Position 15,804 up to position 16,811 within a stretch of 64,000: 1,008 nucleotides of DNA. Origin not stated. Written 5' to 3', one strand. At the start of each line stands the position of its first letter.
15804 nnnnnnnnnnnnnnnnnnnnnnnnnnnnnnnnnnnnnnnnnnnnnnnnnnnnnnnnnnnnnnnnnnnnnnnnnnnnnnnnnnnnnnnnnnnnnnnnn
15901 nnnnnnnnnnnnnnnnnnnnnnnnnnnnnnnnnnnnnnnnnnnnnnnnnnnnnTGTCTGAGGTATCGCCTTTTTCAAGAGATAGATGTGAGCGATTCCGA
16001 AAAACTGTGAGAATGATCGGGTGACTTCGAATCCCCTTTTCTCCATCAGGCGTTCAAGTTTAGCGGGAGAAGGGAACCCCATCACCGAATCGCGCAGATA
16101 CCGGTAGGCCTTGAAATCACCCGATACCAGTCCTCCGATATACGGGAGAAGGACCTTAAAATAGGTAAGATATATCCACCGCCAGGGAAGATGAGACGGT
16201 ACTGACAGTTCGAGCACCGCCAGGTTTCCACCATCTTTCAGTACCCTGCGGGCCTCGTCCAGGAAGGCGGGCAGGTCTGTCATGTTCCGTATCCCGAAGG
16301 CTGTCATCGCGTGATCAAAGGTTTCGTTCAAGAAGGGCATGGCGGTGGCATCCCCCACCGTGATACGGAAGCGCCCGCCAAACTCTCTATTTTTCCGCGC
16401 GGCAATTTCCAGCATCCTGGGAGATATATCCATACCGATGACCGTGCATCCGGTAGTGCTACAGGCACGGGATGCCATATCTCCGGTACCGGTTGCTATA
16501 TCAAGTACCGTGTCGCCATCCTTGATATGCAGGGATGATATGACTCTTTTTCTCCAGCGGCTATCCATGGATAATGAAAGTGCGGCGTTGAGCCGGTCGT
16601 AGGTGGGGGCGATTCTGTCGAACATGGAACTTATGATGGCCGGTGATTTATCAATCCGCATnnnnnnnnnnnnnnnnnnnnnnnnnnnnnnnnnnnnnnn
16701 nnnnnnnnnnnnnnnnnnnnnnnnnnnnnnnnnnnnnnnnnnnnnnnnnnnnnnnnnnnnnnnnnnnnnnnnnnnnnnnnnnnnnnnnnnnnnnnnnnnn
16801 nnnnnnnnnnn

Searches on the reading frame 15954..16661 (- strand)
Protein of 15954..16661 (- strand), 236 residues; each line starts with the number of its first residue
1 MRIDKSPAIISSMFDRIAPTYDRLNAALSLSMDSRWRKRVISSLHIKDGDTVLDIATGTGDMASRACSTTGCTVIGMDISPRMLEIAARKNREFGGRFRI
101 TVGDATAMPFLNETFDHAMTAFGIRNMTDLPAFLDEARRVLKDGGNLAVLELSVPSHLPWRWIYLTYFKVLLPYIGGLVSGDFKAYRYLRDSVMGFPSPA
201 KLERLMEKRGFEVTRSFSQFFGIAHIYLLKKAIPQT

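Call 45: find_related_loci(query=window:15954-16661:-, collection=metagenome_contigs, flank=7000)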
Query window:15954-16661:- (236 aa) in metagenome_contigs; peptide patterns used: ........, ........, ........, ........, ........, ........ (x = any residue, [..] = any of these).
599 stretches matched a pattern (row limit reached: there are more); 241 encode a relative of the query (tblastn E <= 1e-3); the best 80 are kept; 80 distinct loci.
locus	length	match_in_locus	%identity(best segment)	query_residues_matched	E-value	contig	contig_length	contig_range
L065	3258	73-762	57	3-231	1e-82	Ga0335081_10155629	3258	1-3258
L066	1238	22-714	54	2-231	2e-86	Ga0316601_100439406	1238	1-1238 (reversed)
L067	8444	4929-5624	54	3-233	1e-78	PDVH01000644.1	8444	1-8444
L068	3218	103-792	53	3-231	2e-79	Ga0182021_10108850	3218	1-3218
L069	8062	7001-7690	56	3-231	2e-78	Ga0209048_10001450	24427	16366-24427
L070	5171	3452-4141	56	3-231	5e-78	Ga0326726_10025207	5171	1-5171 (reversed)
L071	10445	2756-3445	54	3-231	2e-77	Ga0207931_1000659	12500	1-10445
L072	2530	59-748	55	3-231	2e-78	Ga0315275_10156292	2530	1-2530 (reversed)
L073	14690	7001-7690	57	3-231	1e-76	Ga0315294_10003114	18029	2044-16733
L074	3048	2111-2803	54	2-231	1e-76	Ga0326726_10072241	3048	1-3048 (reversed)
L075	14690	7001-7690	55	3-231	4e-76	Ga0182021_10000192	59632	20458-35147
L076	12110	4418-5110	53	3-231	2e-74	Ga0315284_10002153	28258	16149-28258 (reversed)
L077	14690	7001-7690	53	3-231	2e-74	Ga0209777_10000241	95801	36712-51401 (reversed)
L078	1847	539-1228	55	3-231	4e-77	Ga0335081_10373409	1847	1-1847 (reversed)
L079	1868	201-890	51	3-231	2e-76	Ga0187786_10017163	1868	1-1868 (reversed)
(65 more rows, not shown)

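Call 52: find_homologous_proteins(query=window:15954-16661:-, max_evalue=1e-40)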
Query window:15954-16661:- (236 aa): 1985 proteins with E <= 1e-40 among 6148 candidates; the best 120 are listed.
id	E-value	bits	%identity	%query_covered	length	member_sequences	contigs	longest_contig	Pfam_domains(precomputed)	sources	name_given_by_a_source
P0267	4.5e-154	529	100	100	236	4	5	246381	PF13847.13,PF13489.13,PF02353.27,PF13649.13,PF01209.25,PF08241.19,PF08242.19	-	-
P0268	1.4e-133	462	89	100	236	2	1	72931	PF13847.13,PF13489.13,PF13649.13,PF01209.25,PF08241.19,PF08242.19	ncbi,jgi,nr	ncbi:MAG: bifunctional demethylmenaquinone methyltransferase/2-methoxy-6-polyprenyl-1,4-benzoquinol 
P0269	1.5e-123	429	82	100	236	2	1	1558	PF13847.13,PF13489.13,PF13649.13,PF01209.25,PF08241.19,PF08242.19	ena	-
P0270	1.3e-122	426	82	100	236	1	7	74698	PF13847.13,PF13489.13,PF02353.27,PF13649.13,PF01209.25,PF08241.19,PF08242.19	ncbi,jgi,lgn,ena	-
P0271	4.2e-115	401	79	98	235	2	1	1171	PF13847.13,PF13489.13,PF02353.27,PF13649.13,PF01209.25,PF08241.19,PF08242.19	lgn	-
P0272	8.9e-115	400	81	94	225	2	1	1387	PF13847.13,PF13489.13,PF02353.27,PF13649.13,PF01209.25,PF08241.19,PF08242.19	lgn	-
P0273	4.5e-114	398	78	98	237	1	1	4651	PF13847.13,PF13489.13,PF02353.27,PF13649.13,PF05148.22,PF01209.25,PF08241.19,PF08242.19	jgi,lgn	-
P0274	2.0e-111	389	76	100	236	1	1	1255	PF13847.13,PF13489.13,PF02353.27,PF13649.13,PF01209.25,PF08241.19,PF08242.19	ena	-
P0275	8.3e-111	387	74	100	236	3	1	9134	PF13847.13,PF13489.13,PF13649.13,PF01209.25,PF08241.19,PF08242.19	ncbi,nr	ncbi:MAG: bifunctional demethylmenaquinone methyltransferase/2-methoxy-6-polyprenyl-1,4-benzoquinol 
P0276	1.2e-110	387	74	100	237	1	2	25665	PF13847.13,PF00398.27,PF13489.13,PF02353.27,PF13649.13,PF01209.25,PF08241.19,PF08242.19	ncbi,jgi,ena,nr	ncbi:MAG: bifunctional demethylmenaquinone methyltransferase/2-methoxy-6-polyprenyl-1,4-benzoquinol 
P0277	2.5e-110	385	75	98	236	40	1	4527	PF13847.13,PF13489.13,PF02353.27,PF13649.13,PF01209.25,PF08241.19,PF08242.19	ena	-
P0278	3.4e-106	372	74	98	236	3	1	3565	PF13847.13,PF13489.13,PF02353.27,PF13649.13,PF01209.25,PF08241.19,PF08242.19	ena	-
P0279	2.1e-105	369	73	98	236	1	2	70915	PF13847.13,PF13489.13,PF13649.13,PF01209.25,PF08241.19,PF08242.19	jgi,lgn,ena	-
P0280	5.3e-105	368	71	100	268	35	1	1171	PF13847.13,PF13489.13,PF02353.27,PF13649.13,PF01209.25,PF08241.19,PF08242.19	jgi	-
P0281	3.2e-104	365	90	79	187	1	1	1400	PF13847.13,PF13489.13,PF13649.13,PF01209.25,PF08241.19,PF08242.19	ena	-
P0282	1.4e-98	347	70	98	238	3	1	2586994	PF13847.13,PF13489.13,PF13649.13,PF01209.25,PF08241.19,PF08242.19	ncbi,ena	-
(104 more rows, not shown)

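Call 54: find_encoding_contigs(protein=P0268, flank=7000, max_places=2)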
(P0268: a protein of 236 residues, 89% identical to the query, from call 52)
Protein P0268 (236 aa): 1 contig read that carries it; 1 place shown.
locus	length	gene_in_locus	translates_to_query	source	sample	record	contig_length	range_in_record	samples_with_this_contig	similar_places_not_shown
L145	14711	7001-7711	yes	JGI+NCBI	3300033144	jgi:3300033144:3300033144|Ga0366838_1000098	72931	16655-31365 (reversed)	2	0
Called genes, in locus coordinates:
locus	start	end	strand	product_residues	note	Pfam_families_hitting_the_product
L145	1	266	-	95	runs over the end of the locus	PF02686:GatC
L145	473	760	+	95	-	PF02416:TatA_B_E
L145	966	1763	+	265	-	PF00902:TatC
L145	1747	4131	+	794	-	PF00912:Transgly, PF17092:PCB_OB, PF00575:S1 (weak), PF00905:Transpeptidase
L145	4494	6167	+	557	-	PF02776:TPP_enzyme_N, PF00205:TPP_enzyme_M, PF02775:TPP_enzyme_C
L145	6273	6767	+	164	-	PF01842:ACT, PF22629:ACT_AHAS_ss, PF13710:ACT_5, PF10369:ALS_ss_C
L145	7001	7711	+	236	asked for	PF01209:Ubie_methyltran, PF13489:Methyltransf_23, PF13649:Methyltransf_25, PF13847:Methyltransf_31, PF08241:Methyltransf_11, PF08242:Methyltransf_12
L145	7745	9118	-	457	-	PF00696:AA_kinase, PF22468:ACT_9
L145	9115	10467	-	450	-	PF00919:UPF0004, PF04055:Radical_SAM, PF18693:TRAM_2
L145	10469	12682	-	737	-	PF13491:FtsK_4TM, PF17854:FtsK_alpha, PF01580:FtsK_SpoIIIE, PF09397:FtsK_gamma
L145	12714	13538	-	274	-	PF02673:BacA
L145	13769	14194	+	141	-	PF00436:SSB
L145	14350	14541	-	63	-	PF02416:TatA_B_E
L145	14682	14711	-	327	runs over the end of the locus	PF12844:HTH_19 (weak), PF13413:HTH_25, PF13464:RodZ_C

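Call 55: find_encoding_contigs(protein=P0270, flank=7000, max_places=2)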
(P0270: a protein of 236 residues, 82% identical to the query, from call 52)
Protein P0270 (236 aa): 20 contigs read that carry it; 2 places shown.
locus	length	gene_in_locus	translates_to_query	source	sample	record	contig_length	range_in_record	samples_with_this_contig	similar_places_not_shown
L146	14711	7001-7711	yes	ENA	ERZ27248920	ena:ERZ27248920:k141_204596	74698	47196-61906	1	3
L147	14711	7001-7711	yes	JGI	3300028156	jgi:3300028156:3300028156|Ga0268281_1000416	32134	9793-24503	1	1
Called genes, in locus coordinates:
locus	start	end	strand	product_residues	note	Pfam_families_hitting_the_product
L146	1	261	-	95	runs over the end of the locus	PF02686:GatC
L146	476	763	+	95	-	PF02416:TatA_B_E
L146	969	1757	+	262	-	PF00902:TatC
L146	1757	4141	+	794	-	PF00912:Transgly, PF17092:PCB_OB, PF00575:S1 (weak), PF00905:Transpeptidase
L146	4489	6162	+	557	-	PF02776:TPP_enzyme_N, PF00205:TPP_enzyme_M, PF02775:TPP_enzyme_C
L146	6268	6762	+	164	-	PF01842:ACT, PF22629:ACT_AHAS_ss, PF13710:ACT_5, PF10369:ALS_ss_C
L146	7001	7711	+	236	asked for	PF01209:Ubie_methyltran, PF02353:CMAS (weak), PF13489:Methyltransf_23, PF13649:Methyltransf_25, PF13847:Methyltransf_31, PF08241:Methyltransf_11, PF08242:Methyltransf_12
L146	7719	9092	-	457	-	PF00696:AA_kinase, PF22468:ACT_9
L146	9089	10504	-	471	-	PF00919:UPF0004, PF04055:Radical_SAM, PF18693:TRAM_2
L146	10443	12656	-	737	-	PF13491:FtsK_4TM, PF17854:FtsK_alpha, PF01580:FtsK_SpoIIIE, PF12846:AAA_10 (faint), PF09397:FtsK_gamma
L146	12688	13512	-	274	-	PF02673:BacA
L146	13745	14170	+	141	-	PF00436:SSB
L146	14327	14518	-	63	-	PF02416:TatA_B_E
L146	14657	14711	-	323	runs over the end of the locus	PF12844:HTH_19 (weak), PF13413:HTH_25, PF13464:RodZ_C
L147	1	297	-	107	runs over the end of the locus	PF02686:GatC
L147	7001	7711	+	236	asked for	PF01209:Ubie_methyltran, PF02353:CMAS (weak), PF13489:Methyltransf_23, PF13649:Methyltransf_25, PF13847:Methyltransf_31, PF08241:Methyltransf_11, PF08242:Methyltransf_12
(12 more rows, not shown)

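Call 56: find_encoding_contigs(protein=P0279, flank=7000, max_places=2)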
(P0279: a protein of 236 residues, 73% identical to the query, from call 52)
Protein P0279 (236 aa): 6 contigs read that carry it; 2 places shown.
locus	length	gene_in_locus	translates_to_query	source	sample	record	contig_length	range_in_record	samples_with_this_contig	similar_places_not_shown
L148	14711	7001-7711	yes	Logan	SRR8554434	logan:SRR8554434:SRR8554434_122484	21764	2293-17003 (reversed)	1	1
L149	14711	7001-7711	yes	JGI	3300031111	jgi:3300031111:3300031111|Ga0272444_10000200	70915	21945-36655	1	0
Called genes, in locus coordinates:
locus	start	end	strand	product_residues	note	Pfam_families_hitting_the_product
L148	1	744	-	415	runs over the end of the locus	PF00465:Fe-ADH, PF13685:Fe-ADH_2, PF25137:ADH_Fe_C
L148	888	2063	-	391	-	PF00465:Fe-ADH, PF13685:Fe-ADH_2 (weak), PF25137:ADH_Fe_C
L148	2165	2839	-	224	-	-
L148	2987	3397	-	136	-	PF00037:Fer4, PF12837:Fer4_6 (weak), PF13237:Fer4_10 (weak), PF12838:Fer4_7 (weak), PF13187:Fer4_9, PF13237:Fer4_10 (weak), PF14697:Fer4_21 (weak), PF12838:Fer4_7, +9 more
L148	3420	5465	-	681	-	PF02730:AFOR_N, PF01314:AFOR_C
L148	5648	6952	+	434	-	PF00155:Aminotran_1_2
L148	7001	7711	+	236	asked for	PF01209:Ubie_methyltran, PF13489:Methyltransf_23, PF13649:Methyltransf_25, PF13847:Methyltransf_31, PF08241:Methyltransf_11, PF08242:Methyltransf_12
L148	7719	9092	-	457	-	PF00696:AA_kinase, PF22468:ACT_9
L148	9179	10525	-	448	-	PF00919:UPF0004, PF04055:Radical_SAM, PF01938:TRAM (weak), PF18693:TRAM_2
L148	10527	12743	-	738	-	PF13491:FtsK_4TM, PF17854:FtsK_alpha, PF01580:FtsK_SpoIIIE, PF09397:FtsK_gamma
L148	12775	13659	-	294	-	PF02673:BacA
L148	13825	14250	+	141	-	PF00436:SSB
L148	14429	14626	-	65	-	PF02416:TatA_B_E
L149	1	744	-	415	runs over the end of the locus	PF00465:Fe-ADH, PF13685:Fe-ADH_2, PF25137:ADH_Fe_C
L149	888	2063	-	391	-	PF00465:Fe-ADH, PF13685:Fe-ADH_2 (weak), PF25137:ADH_Fe_C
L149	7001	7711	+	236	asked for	PF01209:Ubie_methyltran, PF13489:Methyltransf_23, PF13649:Methyltransf_25, PF13847:Methyltransf_31, PF08241:Methyltransf_11, PF08242:Methyltransf_12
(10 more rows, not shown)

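Call 57: find_encoding_contigs(protein=P0282, flank=7000, max_places=2)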
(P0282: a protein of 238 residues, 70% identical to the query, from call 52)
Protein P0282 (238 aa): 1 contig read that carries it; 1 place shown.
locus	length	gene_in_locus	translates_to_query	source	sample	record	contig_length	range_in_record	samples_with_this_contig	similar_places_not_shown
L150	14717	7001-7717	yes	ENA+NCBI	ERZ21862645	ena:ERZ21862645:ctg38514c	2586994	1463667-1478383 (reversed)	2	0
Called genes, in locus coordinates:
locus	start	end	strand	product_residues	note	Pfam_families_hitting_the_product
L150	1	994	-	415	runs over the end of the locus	PF00465:Fe-ADH, PF13685:Fe-ADH_2, PF25137:ADH_Fe_C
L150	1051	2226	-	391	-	PF00465:Fe-ADH, PF13685:Fe-ADH_2 (weak), PF25137:ADH_Fe_C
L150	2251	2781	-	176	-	-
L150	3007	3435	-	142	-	PF00037:Fer4 (weak), PF13237:Fer4_10 (weak), PF14697:Fer4_21 (weak), PF12838:Fer4_7, PF13187:Fer4_9, PF12838:Fer4_7, PF13237:Fer4_10, PF12838:Fer4_7, +14 more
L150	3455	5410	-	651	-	PF02730:AFOR_N, PF01314:AFOR_C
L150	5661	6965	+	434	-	PF00155:Aminotran_1_2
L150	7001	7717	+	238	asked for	PF01209:Ubie_methyltran, PF13489:Methyltransf_23, PF13649:Methyltransf_25, PF13847:Methyltransf_31, PF08241:Methyltransf_11, PF08242:Methyltransf_12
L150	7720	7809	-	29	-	-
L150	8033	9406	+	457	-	PF09142:TruB_C (faint)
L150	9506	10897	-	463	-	PF00696:AA_kinase, PF22468:ACT_9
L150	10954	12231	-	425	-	PF00919:UPF0004, PF04055:Radical_SAM, PF18693:TRAM_2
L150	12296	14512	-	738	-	PF13491:FtsK_4TM, PF17854:FtsK_alpha, PF01580:FtsK_SpoIIIE, PF09397:FtsK_gamma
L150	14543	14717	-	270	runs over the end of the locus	PF02673:BacA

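Call 110: list_cluster_members(proteins=[P0268, P0270, P0002])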
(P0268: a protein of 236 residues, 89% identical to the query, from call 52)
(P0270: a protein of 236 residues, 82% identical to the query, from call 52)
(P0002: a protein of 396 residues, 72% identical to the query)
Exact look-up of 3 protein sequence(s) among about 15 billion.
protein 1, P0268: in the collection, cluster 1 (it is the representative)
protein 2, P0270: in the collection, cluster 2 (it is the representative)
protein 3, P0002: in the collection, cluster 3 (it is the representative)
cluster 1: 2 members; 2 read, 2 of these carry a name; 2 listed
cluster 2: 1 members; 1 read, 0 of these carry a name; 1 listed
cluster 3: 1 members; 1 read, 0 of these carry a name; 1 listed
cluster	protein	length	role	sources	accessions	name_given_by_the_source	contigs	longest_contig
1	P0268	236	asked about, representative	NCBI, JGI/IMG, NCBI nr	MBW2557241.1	MAG: bifunctional demethylmenaquinone ... | bifunctional demethylmenaquinone methyltransferase/2-methoxy-6-polyprenyl-1,4-benzoquinol ...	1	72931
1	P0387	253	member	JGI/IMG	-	demethylmenaquinone methyltransferase/2-methoxy-6-polyprenyl-1,4-benzoquinol methylase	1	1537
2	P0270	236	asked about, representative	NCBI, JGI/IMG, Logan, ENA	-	-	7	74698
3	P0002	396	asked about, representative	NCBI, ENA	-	-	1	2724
